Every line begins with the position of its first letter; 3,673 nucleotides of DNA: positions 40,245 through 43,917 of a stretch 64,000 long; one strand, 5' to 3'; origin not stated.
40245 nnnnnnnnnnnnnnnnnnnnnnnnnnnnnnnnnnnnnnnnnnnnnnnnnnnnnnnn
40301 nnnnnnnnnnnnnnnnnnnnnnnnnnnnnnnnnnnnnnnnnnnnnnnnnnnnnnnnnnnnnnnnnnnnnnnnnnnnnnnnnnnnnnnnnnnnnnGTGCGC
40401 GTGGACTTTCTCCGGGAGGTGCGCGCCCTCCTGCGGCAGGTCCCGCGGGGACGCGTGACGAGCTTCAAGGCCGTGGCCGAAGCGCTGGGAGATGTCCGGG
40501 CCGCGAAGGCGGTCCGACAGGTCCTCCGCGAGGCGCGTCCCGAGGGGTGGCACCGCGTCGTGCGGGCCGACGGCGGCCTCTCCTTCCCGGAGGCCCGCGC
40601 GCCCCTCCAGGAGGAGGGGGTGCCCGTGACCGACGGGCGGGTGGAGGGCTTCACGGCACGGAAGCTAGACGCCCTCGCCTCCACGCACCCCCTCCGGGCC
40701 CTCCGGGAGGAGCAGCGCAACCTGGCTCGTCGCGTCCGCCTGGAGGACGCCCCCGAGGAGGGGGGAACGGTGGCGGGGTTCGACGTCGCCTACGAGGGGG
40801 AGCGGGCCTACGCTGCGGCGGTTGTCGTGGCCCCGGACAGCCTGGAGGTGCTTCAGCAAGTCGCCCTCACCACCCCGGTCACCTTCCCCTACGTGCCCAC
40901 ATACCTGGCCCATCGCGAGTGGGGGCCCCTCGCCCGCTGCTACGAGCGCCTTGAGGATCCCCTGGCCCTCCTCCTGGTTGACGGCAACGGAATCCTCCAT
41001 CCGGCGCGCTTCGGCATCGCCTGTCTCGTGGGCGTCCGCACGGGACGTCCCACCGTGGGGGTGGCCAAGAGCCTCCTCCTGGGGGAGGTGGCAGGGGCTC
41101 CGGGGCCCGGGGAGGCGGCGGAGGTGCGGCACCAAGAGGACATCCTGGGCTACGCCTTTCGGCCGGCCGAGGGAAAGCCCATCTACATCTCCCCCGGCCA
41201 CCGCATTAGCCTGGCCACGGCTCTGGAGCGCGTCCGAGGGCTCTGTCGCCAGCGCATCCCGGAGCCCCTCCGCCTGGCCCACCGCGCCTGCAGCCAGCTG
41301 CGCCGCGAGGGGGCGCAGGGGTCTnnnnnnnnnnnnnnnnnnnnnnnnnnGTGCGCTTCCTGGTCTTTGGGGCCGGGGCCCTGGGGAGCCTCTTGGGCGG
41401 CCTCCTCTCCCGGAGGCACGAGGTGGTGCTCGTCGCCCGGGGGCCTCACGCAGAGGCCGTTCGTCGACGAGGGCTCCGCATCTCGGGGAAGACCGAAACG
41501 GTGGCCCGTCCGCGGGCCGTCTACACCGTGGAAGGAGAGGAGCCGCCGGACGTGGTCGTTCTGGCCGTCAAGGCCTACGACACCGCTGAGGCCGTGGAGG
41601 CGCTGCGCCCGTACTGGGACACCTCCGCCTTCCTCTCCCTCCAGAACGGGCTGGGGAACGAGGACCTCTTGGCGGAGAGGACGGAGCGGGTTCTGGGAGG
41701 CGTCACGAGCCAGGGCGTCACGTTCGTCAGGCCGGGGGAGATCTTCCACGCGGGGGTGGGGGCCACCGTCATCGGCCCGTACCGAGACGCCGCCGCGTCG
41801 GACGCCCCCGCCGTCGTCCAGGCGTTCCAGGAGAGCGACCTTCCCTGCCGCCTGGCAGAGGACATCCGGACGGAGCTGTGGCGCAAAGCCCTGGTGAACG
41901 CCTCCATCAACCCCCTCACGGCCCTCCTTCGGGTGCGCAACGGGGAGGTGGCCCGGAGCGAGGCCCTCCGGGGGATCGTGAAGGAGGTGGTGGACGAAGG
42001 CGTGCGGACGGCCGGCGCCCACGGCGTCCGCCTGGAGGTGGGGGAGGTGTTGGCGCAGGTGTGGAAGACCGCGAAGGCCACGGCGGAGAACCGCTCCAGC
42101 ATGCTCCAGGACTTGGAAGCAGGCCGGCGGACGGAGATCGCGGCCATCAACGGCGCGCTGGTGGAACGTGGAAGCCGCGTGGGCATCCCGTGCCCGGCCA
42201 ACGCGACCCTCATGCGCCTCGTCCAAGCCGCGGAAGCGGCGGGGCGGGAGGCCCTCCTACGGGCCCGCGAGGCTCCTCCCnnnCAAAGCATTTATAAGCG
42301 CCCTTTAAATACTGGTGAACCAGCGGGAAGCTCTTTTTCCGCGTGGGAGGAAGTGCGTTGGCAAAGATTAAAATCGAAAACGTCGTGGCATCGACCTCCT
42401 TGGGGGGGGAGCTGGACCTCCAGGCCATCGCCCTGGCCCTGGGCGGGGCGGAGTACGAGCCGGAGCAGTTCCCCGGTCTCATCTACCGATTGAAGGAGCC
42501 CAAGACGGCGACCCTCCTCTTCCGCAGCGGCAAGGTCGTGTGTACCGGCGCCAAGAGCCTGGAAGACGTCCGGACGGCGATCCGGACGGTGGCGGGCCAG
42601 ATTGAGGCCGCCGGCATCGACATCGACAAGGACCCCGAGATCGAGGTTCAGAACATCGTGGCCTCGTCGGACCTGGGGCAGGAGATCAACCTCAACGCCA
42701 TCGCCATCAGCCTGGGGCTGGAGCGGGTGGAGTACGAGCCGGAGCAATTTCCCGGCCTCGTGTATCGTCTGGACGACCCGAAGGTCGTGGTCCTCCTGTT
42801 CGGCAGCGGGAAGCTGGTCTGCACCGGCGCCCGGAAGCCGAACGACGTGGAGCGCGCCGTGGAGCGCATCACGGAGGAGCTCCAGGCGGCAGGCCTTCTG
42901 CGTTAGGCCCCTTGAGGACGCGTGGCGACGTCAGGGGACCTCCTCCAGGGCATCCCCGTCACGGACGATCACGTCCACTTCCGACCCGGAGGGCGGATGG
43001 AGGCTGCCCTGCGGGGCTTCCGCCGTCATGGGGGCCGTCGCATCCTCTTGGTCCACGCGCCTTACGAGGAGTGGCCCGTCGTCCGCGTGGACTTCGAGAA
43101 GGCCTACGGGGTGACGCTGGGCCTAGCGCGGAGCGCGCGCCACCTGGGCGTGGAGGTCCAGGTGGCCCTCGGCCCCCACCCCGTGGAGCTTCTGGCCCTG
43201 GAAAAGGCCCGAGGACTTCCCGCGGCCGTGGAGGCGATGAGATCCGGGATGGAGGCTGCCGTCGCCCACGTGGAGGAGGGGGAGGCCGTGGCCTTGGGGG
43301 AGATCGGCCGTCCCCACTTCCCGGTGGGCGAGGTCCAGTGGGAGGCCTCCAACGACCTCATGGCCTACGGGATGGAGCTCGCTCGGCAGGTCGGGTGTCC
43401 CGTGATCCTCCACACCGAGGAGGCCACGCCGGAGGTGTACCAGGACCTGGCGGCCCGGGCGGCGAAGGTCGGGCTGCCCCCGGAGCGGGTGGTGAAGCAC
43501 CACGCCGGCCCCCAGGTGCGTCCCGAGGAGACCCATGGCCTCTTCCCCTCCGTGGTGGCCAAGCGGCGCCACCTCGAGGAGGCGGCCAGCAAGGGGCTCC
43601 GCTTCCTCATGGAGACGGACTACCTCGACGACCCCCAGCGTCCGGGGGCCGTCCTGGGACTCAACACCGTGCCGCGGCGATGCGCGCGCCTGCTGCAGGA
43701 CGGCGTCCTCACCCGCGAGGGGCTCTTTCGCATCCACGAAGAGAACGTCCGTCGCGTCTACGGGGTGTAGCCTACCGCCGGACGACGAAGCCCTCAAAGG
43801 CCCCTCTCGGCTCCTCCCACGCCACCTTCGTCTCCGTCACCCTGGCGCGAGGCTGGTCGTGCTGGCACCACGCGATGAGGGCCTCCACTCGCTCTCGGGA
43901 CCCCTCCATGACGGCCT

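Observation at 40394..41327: Alkyltransferase-like (Cys-to-Trp, WHRVV) domain fused to endonuclease V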

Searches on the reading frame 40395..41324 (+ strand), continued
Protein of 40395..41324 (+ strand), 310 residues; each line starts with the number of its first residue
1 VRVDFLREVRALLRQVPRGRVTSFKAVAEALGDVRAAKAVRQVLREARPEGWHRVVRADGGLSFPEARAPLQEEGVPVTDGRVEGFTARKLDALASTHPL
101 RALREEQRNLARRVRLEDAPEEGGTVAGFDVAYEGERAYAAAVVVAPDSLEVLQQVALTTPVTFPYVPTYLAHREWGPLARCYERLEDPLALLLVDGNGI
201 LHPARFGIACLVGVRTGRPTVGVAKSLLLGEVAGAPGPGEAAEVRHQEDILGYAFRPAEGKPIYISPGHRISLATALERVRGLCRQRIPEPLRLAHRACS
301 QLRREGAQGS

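Call 49: find_related_loci(query=A1, collection=genome_contigs, flank=6000)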
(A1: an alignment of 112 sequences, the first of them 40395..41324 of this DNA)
Query A1 (310 aa) in genome_contigs; peptide patterns used: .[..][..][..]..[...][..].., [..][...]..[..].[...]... (x = any residue, [..] = any of these).
600 stretches matched a pattern (row limit reached: there are more); 593 encode a relative of the query (tblastn E <= 1e-3); the best 80 are kept; 80 distinct loci.
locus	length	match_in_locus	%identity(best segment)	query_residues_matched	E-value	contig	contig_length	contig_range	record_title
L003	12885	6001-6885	57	1-294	3e-95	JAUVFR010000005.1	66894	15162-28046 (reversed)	MAG: Methanobacteriota archaeon isolate CSMAG_355 CSMAG_355_k127_1385278_length_66894_cov_19.0065, whole genome shotgun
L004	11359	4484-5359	56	1-291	4e-93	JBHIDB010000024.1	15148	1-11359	MAG: Thermoplasmata archaeon isolate Baj_3_bin.8 NODE_448_length_15148_cov_24.039621, whole genome shotgun sequence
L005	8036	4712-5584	56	2-291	2e-92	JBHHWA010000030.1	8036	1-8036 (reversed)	MAG: Thermoplasmata archaeon isolate S.3.sp3_bin.18 NODE_1101_length_8036_cov_8.432402, whole genome shotgun sequence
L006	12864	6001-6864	56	5-291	3e-92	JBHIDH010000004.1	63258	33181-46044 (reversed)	MAG: Thermoplasmata archaeon isolate Baj_3_bin.12 NODE_5_length_63258_cov_15.757828, whole genome shotgun sequence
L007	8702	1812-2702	49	2-296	2e-76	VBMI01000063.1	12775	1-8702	MAG: Methanobacteriota archaeon isolate EA_19 14_0929_02_40cm_scaffold_11944, whole genome shotgun sequence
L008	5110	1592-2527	38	3-307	1e-68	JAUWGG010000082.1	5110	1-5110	MAG: Methanobacteriota archaeon isolate CSMAG_2236 CSMAG_2236_k141_2755932_length_5110_cov_8.1089, whole genome shotgun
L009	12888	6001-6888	40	1-296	4e-66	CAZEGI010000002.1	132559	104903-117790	MAG TPA_asm: uncultured archaeon isolate SRP098346_co1_96 genome assembly, contig: NODE_10_length_132559_cov_44.423882,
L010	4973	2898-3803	38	1-296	5e-64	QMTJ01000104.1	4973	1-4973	MAG: Thermoplasmata archaeon isolate B24_G9 B24_Guay9_scaffold_32953, whole genome shotgun sequence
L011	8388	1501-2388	42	3-304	2e-63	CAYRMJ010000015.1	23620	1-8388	MAG TPA_asm: uncultured Thermoplasmata archaeon isolate SRP163575_co3_21 genome assembly, contig: NODE_2157_length_23620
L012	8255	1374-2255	48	13-305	2e-63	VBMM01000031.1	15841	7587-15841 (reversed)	MAG: Methanobacteriota archaeon isolate EA_23 14_0929_02_40cm_scaffold_3276, whole genome shotgun sequence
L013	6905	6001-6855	40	3-303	9e-63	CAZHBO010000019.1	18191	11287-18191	MAG TPA_asm: uncultured Thermoplasmatales archaeon isolate binchicken_co256_245 genome assembly, contig: NODE_6611_lengt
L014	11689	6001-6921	42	2-304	4e-62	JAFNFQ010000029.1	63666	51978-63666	MAG: Methanobacteriota archaeon isolate bin_16 PROKKA_contig000029, whole genome shotgun sequence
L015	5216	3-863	41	12-296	7e-62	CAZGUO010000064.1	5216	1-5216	MAG TPA_asm: uncultured Thermoplasmatales archaeon isolate binchicken_co184_243 genome assembly, contig: NODE_34268_leng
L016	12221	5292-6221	43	2-306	3e-61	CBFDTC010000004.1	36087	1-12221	MAG TPA_asm: Candidatus Bathyarchaeota archaeon isolate SRR6823440_binner13_Refined_89 genome assembly, contig: ERZ65034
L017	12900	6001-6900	38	3-296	5e-61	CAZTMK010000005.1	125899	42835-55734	MAG TPA_asm: uncultured Thermoplasmatales archaeon isolate SRP323688_co1_285 genome assembly, contig: NODE_275_length_12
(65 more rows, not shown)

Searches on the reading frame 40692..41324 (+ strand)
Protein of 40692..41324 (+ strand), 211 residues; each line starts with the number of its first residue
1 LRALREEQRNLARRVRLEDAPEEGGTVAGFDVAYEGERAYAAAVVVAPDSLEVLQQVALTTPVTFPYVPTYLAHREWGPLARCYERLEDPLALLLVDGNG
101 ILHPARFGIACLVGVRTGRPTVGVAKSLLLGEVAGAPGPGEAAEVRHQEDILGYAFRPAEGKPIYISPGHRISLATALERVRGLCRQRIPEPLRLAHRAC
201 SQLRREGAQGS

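Call 28: search_solved_structures(query=window:40692-41324:+, max_evalue=1e-20, show_alignments=3)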
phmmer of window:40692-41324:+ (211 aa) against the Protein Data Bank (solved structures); distinct sequences matched with E-value up to 1e-20: 15.
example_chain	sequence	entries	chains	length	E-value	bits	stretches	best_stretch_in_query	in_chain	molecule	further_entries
3goc_A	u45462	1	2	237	5.8e-31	110.9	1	7-206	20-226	Endonuclease V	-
2w35_A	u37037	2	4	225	1.3e-28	103.2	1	8-204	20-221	Endonuclease V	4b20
3hd0_A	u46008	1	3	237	1.6e-28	102.9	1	8-204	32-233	Endonuclease V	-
4xpu_A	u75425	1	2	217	3e-28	102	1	2-201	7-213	Endonuclease V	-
6ozg_A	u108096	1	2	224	3.2e-28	101.9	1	8-204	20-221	Endonuclease V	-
6ozf_A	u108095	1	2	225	6.7e-28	100.9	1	8-204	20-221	Endonuclease V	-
2w36_A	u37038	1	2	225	1.8e-27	99.5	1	8-204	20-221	ENDONUCLEASE V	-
4nsp_A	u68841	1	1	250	5e-24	88.2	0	27-130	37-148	Endonuclease V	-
6ozj_A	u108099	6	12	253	9.2e-24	87.4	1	27-204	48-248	Endonuclease V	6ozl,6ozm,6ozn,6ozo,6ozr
6ozp_A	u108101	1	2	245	9.2e-24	87.4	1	27-198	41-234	Endonuclease V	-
6ozk_A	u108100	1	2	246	9.3e-24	87.3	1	27-201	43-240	Endonuclease V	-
6ozs_A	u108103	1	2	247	9.4e-24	87.3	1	27-198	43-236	Endonuclease V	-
5aoy_A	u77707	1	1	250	1.8e-23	86.4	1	24-197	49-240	ENDONUCLEASE V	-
6ozq_A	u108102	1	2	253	6.4e-23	84.6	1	27-204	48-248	Endonuclease V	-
6oze_A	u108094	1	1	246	8.6e-22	80.9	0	24-201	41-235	Endonuclease V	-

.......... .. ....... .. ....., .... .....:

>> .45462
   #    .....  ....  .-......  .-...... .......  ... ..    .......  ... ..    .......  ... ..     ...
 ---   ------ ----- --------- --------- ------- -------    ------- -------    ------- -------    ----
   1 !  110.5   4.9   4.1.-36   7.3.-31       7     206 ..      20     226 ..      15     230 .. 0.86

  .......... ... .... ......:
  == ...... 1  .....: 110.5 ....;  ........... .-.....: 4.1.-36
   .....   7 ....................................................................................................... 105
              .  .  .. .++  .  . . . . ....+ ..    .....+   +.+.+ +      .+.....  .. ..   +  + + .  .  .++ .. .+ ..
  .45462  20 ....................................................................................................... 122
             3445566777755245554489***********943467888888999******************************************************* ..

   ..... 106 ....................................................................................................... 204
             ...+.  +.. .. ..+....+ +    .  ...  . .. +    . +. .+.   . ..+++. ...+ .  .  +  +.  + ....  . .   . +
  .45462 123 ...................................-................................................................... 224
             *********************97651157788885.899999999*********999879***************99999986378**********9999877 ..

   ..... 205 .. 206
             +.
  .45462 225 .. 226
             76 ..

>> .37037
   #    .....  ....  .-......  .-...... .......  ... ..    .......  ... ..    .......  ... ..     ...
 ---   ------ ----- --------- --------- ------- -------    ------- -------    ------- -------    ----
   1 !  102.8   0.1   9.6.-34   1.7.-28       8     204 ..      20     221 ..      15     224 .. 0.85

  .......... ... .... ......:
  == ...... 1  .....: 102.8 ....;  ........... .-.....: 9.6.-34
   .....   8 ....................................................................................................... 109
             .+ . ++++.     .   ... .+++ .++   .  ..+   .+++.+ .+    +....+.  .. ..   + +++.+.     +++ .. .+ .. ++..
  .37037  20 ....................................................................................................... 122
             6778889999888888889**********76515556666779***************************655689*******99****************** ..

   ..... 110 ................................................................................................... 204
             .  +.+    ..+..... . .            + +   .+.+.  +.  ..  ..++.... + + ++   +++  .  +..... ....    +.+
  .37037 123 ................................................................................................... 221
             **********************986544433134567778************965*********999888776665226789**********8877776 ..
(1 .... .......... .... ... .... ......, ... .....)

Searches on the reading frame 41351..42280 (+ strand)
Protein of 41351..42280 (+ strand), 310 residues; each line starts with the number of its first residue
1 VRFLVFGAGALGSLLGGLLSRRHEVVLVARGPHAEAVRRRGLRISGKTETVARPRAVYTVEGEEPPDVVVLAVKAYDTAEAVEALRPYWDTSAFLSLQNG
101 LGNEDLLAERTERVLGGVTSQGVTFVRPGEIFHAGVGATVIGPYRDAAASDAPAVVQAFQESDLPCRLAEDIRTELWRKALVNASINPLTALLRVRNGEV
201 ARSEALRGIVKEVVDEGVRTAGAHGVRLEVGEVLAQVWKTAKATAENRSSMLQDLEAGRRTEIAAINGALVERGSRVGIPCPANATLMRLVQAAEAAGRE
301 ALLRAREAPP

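Call 37: search_protein_families(library=pfam, proteins=[window:41351-42280:+], max_evalue=0.001)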
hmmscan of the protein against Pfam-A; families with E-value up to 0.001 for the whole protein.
window:41351-42280:+ (310 aa): 3 families
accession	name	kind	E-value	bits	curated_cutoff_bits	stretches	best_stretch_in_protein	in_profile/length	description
PF08546.17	ApbA_C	-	2.8e-40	138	22.7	1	171-294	1-124/125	Ketopantoate reductase PanE/ApbA C terminal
PF02558.23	ApbA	-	1.2e-36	126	22.2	1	4-145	2-149/150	Ketopantoate reductase PanE/ApbA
PF03807.23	F420_oxidored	-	0.00042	21.3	21.6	0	5-100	4-94/94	NADP oxidoreductase coenzyme F420-dependent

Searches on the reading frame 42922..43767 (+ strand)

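Call 37: search_protein_families(library=pfam, proteins=[window:42922-43767:+], max_evalue=0.001)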
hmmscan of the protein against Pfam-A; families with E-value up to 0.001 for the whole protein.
window:42922-43767:+ (282 aa): 1 family
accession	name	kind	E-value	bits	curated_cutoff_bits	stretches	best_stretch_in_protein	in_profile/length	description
PF01026.27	TatD_DNase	-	9.1e-28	97.7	27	1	14-281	1-253/253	TatD related DNase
